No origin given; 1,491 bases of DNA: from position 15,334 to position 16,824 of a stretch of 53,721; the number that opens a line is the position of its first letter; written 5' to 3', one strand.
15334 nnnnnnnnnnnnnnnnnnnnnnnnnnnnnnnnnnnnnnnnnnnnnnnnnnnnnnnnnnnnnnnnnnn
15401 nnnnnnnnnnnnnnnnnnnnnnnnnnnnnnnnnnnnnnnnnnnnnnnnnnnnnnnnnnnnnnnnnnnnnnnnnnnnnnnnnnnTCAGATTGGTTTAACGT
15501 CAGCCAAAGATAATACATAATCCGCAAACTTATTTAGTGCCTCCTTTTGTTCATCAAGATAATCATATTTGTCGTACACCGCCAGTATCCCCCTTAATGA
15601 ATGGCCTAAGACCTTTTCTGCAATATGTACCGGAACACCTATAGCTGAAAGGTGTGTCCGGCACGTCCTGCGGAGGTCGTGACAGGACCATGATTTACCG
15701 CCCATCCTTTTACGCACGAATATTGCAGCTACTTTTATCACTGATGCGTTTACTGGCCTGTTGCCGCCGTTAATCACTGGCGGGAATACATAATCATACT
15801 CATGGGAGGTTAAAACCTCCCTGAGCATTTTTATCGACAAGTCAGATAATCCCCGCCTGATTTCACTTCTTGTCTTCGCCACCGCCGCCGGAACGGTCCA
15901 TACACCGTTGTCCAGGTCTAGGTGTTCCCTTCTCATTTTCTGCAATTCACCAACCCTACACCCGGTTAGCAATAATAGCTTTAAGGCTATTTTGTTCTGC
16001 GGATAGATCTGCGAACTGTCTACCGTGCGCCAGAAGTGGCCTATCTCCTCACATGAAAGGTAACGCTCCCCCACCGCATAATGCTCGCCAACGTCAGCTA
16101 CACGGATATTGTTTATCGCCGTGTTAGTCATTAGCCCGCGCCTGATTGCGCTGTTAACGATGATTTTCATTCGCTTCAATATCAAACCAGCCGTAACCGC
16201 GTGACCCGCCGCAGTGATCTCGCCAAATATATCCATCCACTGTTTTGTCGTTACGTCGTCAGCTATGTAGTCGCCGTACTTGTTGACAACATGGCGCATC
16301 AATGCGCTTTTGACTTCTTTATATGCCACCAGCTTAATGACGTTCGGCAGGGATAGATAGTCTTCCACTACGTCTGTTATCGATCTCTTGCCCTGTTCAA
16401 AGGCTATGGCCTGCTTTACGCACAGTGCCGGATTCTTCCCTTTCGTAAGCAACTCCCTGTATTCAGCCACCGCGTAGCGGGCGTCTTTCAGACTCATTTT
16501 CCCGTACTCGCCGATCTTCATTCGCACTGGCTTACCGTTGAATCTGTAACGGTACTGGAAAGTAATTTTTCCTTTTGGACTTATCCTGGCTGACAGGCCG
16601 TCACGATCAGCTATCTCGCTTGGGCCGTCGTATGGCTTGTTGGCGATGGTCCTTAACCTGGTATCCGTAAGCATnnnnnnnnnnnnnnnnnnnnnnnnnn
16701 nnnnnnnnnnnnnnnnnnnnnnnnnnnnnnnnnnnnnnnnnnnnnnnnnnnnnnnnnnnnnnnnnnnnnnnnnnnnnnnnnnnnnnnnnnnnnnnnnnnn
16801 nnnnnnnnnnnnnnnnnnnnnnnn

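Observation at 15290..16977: Convergently overlapping AlpA-like gene and integrase, with an arm-site-like repeat region upstream of int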

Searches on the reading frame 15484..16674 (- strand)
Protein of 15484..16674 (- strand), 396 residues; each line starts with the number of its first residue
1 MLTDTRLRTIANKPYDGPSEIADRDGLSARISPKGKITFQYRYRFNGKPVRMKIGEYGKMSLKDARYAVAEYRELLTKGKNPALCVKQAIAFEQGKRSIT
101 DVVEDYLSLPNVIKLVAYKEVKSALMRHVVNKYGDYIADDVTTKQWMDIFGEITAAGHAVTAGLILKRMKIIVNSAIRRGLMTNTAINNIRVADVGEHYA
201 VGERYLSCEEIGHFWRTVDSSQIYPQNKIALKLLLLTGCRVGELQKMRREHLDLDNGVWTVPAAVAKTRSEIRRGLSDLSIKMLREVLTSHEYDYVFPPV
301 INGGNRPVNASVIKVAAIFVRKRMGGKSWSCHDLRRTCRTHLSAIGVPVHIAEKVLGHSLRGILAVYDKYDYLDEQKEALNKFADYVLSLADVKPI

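Call 3: search_protein_families(library=pfam, proteins=[window:15484-16674:-], max_evalue=0.01)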
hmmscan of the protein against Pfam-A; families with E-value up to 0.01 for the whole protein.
window:15484-16674:- (396 aa): 3 families
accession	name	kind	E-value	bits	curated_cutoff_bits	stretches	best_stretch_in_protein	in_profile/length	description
PF00589.27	Phage_integrase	-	1e-20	74.6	27.1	1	207-367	4-165/172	Phage integrase family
PF13356.12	Arm-DNA-bind_3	-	9.1e-20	71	27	1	2-84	1-78/83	Arm DNA-binding domain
PF22022.2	Phage_int_M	-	0.0072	17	27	0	119-191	22-94/96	Phage integrase central domain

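Call 31: search_protein_families(library=phrogs, proteins=[window:15484-16674:-], max_evalue=0.01)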
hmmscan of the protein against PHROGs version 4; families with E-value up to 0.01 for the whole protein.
window:15484-16674:- (396 aa): 7 families
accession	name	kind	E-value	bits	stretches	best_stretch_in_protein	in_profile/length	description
phrog_1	-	integration and excision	5.1e-68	231.8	1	1-391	92-455/611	integrase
phrog_3423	-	unknown function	2.1e-27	97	1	1-147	7-154/157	-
phrog_17497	-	unknown function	1e-23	84.9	1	321-392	50-121/133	-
phrog_216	-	integration and excision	9.5e-22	78.4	1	224-389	73-246/301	integrase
phrog_24775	-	unknown function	2.8e-12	47.6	1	316-387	16-86/101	-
phrog_7244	-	integration and excision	4.9e-11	43.4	1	38-251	22-222/263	integrase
phrog_4710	-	unknown function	6.9e-05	23.5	1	119-272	48-200/211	-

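Call 32: search_protein_families(library=ncbifam, proteins=[window:15484-16674:-], max_evalue=1)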
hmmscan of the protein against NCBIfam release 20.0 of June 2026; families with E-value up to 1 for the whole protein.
window:15484-16674:- (396 aa): 7 families
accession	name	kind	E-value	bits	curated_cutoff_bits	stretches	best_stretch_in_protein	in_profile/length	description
NF007246.0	PRK09692.1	domain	2.1e-23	82.6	434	1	11-389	15-395/413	integrase domain-containing protein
NF040815.2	recomb_XerA_Arch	equivalog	1.5e-11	44.4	220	1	204-372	95-256/263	site-specific tyrosine recombinase/integron integrase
TIGR02225.1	recomb_XerD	equivalog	1e-06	28.3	329.6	1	204-360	102-264/290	site-specific tyrosine recombinase XerD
NF001399.0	PRK00283.1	subfamily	1.4e-05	24.5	279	1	174-359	85-272/300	tyrosine recombinase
TIGR02224.1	recomb_XerC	equivalog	7.9e-05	22.2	335.15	1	205-359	106-266/295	tyrosine recombinase XerC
NF003462.0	PRK05084.1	equivalog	0.022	13.5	267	1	232-383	202-356/360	tyrosine recombinase XerS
TIGR02249.1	integrase_gron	subfamily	0.026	13.9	265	0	327-359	257-289/315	integron integrase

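Call 40: find_related_loci(query=window:15484-16674:-, collection=genome_contigs, flank=3000)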
Query window:15484-16674:- (396 aa) in genome_contigs; peptide patterns used: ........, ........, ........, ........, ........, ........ (x = any residue, [..] = any of these).
65 stretches matched a pattern; 2 encode a relative of the query (tblastn E <= 1e-3); 2 distinct loci.
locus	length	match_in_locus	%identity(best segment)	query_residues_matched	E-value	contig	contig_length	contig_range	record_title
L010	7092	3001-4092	33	13-379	2e-64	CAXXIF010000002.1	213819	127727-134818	MAG: Aeromonadaceae bacterium isolate a2a4d2f2-4c42-4584-8ff5-9e7a0589214e genome assembly, contig: contig_2, whole geno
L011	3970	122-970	31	117-392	1e-39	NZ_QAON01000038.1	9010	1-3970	Agitococcus lubricus strain DSM 5822 Ga0183448_138, whole genome shotgun sequence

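Call 41: find_related_loci(query=window:15484-16674:-, collection=viral_contigs, flank=2500)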
Query window:15484-16674:- (396 aa) in viral_contigs; peptide patterns used: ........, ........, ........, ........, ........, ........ (x = any residue, [..] = any of these).
17 stretches matched a pattern; 9 encode a relative of the query (tblastn E <= 1e-3); 9 distinct loci.
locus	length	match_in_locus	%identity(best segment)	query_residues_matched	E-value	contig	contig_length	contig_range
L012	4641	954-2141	99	1-396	0e+0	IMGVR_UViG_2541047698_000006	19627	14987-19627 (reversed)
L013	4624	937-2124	99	1-396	0e+0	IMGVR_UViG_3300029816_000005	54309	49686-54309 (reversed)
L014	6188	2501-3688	99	1-396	0e+0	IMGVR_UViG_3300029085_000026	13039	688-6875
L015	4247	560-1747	99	1-396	0e+0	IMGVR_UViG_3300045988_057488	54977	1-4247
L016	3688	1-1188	99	1-396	0e+0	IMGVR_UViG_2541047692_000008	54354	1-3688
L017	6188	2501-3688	98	1-396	0e+0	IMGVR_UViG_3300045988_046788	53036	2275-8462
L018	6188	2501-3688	89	1-396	0e+0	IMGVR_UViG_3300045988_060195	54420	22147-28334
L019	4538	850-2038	98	1-396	0e+0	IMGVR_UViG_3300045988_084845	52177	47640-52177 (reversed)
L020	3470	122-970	31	117-392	4e-39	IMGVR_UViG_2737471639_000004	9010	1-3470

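Call 77: search_dna_similar(query=window:15484-16674:-, collection=phages, mode=protein, max_rows=45, max_evalue=1e-30)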
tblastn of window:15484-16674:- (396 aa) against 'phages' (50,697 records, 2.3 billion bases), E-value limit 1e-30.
Records with a match: 318; places in all: 319; records where one place covers at least 80% of the query: 316.
Best place of each record, by identity: 80-90% 3; <60% 315.
By first word of the organism name: Stx2a-converting 110; Escherichia 62; Klebsiella 29; Enterobacteria 18; Stx2-converting 17; Stx2c-converting 17; Salmonella 14; Stx1a-converting 14; Moraxella 13; Vibrio 5; and 11 more.
By host as written in the record: - 159; Escherichia coli 24; Klebsiella pneumoniae 14; Moraxella catarrhalis 13; Escherichia coli O157:H7 8; Escherichia coli K-12 5; Escherichia coli K514 (EHEC) 5; Salmonella typhimurium 3; and 63 more.
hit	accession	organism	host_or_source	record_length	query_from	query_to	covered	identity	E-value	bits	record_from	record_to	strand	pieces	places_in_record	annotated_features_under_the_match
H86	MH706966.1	Enterobacteria phage mEp021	Escherichia coli str. K-12 substr. W3110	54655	1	396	100%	89.6%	0e+0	748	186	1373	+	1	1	putative integrase | putative helix-turn-helix domain-containing protein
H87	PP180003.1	Escherichia phage mEp515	Escherichia coli K-12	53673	1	396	100%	89.6%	0e+0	748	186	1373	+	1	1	integrase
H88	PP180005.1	Escherichia phage mEp554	Escherichia coli K-12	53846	1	396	100%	89.4%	0e+0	743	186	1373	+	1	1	integrase | hypothetical protein | terminator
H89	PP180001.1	Escherichia phage mEp010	Escherichia coli K-12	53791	1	394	99%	50.5%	2e-129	416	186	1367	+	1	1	integrase | hypothetical protein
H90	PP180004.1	Escherichia phage mEp044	Escherichia coli K-12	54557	1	394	99%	50.3%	2e-128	412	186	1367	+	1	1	integrase | hypothetical protein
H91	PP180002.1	Escherichia phage mEp013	Escherichia coli K-12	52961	1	394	99%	50.0%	2e-127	410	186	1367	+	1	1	integrase | hypothetical protein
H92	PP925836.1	Escherichia phage MagusPhagus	Escherichia coli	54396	1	394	99%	49.5%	4e-128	412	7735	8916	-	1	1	hypothetical protein (x2)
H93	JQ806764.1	Salmonella phage vB_SosS_Oslo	Salmonella serovar Winston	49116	2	391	98%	45.8%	2e-104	343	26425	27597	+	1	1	integrase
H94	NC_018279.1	Salmonella phage vB_SosS_Oslo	Salmonella serovar Winston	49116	2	391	98%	45.8%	2e-104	343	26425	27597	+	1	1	site-specific integrase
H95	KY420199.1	Proteus phage vB_PvuS_Pm34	Proteus vulgaris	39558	1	392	99%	43.3%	1e-100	333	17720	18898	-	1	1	integrase | hypothetical protein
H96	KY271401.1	Klebsiella phage 1 LV-2017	Klebsiella pneumoniae KH43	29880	2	388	98%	35.6%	1e-68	240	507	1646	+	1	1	putative integrase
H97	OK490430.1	Klebsiella phage Kp4871-1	Klebsiella pneumoniae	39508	2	388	98%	35.6%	1e-68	240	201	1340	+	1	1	record has no annotation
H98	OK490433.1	Klebsiella phage Kp4872-1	Klebsiella pneumoniae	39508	2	388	98%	35.6%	1e-68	240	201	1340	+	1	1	record has no annotation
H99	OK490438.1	Klebsiella phage Kp4873-4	Klebsiella pneumoniae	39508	2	388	98%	35.6%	1e-68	240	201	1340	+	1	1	record has no annotation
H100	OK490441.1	Klebsiella phage Kp4874-4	Klebsiella pneumoniae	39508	2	388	98%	35.6%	1e-68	240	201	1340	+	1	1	record has no annotation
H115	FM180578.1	Enterobacteria phage 2851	E. coli O157:H7 strain CB2851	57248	2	392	99%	34.6%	6e-67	236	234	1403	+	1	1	int: putative prophage integrase.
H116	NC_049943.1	Enterobacteria phage 2851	E. coli O157:H7 strain CB2851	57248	2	392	99%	34.6%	6e-67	236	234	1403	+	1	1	int: site-specific integrase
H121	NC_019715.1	Escherichia phage mEp234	Escherichia coli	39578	2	392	99%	34.6%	8e-67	235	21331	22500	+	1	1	site-specific integrase | AlpA family regulatory protein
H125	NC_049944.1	Stx2-converting phage Stx2a_WGPS8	Escherichia coli O157:H7 strain 982243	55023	2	392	99%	34.6%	8e-67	235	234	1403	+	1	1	site-specific integrase | AlpA family regulatory protein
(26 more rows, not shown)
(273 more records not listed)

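Call 78: get_annotated_region(hit=H125, flank=1200)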
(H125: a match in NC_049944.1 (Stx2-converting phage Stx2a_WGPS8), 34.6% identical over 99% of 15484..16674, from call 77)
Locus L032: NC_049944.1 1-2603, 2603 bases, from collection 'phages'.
description: Stx2-converting phage Stx2a_WGPS8 proviral DNA, complete genome.
organism: Stx2-converting phage Stx2a_WGPS8 (NCBI taxid 1226263)
taxonomy: Viruses; Duplodnaviria; Heunggongvirae; Uroviricota; Caudoviricetes; Pankowvirus; Pankowvirus WGPS8
host: Escherichia coli O157:H7 strain 982243; source: -; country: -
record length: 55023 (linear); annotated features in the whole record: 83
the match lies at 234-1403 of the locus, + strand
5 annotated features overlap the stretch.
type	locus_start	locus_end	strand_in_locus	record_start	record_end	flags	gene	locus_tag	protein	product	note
CDS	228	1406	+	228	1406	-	-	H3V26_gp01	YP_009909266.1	site-specific integrase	Stx2c_WGPS8_01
CDS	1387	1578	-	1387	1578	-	-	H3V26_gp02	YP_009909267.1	AlpA family regulatory protein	Stx2c_WGPS8_02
CDS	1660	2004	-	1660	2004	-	-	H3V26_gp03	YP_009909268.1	hypothetical protein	Stx2c_WGPS8_03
CDS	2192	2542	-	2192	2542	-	-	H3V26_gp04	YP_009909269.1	DUF551 domain-containing protein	Stx2c_WGPS8_04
CDS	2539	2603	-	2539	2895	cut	-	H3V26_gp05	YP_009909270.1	hypothetical protein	Stx2c_WGPS8_05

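Call 79: get_annotated_region(hit=H121, flank=1200)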
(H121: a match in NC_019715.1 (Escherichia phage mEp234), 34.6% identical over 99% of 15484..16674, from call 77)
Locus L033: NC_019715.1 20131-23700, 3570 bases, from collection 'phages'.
description: Enterobacterial phage mEp234, complete genome.
organism: Escherichia phage mEp234 (NCBI taxid 1147157)
taxonomy: Viruses; Duplodnaviria; Heunggongvirae; Uroviricota; Caudoviricetes; Hendrixvirinae; Wanchaivirus; Wanchaivirus mEp234
host: Escherichia coli; source: -; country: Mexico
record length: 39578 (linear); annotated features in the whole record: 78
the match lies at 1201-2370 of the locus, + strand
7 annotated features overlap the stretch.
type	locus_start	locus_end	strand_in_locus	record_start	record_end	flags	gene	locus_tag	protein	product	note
CDS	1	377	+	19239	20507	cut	-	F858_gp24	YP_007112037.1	tail fiber protein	similar to CBK85416.1 hypothetical protein ENC_16990 [Enterobacter cloacae subsp. cloacae NCTC 9394] & CBH95077.1 tail ...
misc_feature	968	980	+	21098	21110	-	-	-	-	-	prophage attachment site (type 2851); similar to attP of enterobacteria phage 2851; similar to to sbcB gene of ...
CDS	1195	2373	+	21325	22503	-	-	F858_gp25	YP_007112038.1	site-specific integrase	similar to YP_003235132.1 putative integrase [Escherichia coli O111:H- str. 11128] & YP_794083.1 integrase ...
CDS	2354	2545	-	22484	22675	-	-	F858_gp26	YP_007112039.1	AlpA family regulatory protein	similar to ADN68389.1 excisionase [Stx2 converting phage vB_EcoP_24B]; HTH_17 [pfam12728], helix-turn-helix domain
CDS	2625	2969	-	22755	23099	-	-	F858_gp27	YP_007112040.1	hypothetical protein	similar to ZP_06991159.1 conserved hypothetical protein [Escherichia coli FVEC1302] & NP_597889.1 hypothetical protein ...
CDS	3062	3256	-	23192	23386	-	-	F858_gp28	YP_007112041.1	hypothetical protein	similar to EGB32806.1 bacteriophage HK97 GP40 [Escherichia coli E1520] & NP_037725.1 Gp40 [Enterobacteria phage HK97]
CDS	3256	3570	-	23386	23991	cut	-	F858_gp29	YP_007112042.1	Erf-like ssDNA annealing protein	Erf; similar to NP_037726.1 Gp40 [Enterobacteria phage HK97]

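Call 80: get_annotated_region(hit=H94, flank=1200)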
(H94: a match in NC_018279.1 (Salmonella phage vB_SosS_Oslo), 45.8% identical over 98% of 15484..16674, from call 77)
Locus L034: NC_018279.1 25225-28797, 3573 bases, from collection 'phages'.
description: Salmonella phage vB_SosS_Oslo, complete genome.
organism: Salmonella phage vB_SosS_Oslo (NCBI taxid 1168549)
taxonomy: Viruses; Duplodnaviria; Heunggongvirae; Uroviricota; Caudoviricetes
host: Salmonella serovar Winston; source: sewage; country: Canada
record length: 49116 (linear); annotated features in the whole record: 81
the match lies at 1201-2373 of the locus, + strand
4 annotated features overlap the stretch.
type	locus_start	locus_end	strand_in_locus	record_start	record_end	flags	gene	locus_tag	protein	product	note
CDS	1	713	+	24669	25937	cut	-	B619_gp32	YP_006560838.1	DNA polymerase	UmuC; similar to YP_001176938.1 DNA polymerase V subunit UmuC [Enterobacter sp. 638]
CDS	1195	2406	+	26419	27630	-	-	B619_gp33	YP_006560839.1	site-specific integrase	similar to EGB69048.1 phage integrase [Escherichia coli TA007]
CDS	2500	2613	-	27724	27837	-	-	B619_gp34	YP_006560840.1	hypothetical protein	-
CDS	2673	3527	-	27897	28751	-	-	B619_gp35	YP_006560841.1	EaA protein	similar to EGE63863.1 hypothetical protein ECSTEC7V_3039 [Escherichia coli STEC_7v]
